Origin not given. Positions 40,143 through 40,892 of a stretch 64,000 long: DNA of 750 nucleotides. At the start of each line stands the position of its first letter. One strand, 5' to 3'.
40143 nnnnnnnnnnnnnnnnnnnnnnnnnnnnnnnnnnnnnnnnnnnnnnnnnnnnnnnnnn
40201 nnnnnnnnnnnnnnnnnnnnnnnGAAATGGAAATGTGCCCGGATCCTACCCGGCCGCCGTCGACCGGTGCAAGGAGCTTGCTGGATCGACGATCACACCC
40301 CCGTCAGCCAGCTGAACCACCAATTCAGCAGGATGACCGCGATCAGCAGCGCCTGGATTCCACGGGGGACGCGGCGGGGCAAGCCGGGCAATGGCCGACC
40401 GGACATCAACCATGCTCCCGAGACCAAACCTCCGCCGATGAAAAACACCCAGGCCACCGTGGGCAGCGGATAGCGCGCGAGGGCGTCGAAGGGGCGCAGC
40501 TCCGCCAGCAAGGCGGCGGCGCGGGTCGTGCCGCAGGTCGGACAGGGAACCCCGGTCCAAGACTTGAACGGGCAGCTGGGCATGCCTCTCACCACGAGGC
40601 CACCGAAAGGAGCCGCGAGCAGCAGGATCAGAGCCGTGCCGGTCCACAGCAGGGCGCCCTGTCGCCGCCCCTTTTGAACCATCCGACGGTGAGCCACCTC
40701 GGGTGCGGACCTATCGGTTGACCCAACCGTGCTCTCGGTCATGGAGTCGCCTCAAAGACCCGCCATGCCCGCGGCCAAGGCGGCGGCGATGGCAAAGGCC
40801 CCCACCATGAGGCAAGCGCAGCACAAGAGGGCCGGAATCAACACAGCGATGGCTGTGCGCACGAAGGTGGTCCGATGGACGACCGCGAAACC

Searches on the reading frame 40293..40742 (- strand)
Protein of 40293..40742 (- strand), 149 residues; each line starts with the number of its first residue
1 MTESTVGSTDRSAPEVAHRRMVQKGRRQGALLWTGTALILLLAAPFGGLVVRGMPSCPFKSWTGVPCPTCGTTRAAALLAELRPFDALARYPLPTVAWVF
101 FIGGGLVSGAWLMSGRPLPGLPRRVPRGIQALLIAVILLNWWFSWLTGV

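Call 55: search_protein_families(library=pfam, proteins=[window:40293-40742:-], max_evalue=0.001)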
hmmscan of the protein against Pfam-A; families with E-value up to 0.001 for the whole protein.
window:40293-40742:- (149 aa): 1 family
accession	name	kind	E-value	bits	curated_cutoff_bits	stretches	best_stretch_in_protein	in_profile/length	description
PF10825.13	DUF2752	-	9.9e-13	48.4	27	1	57-102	1-46/49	Protein of unknown function (DUF2752)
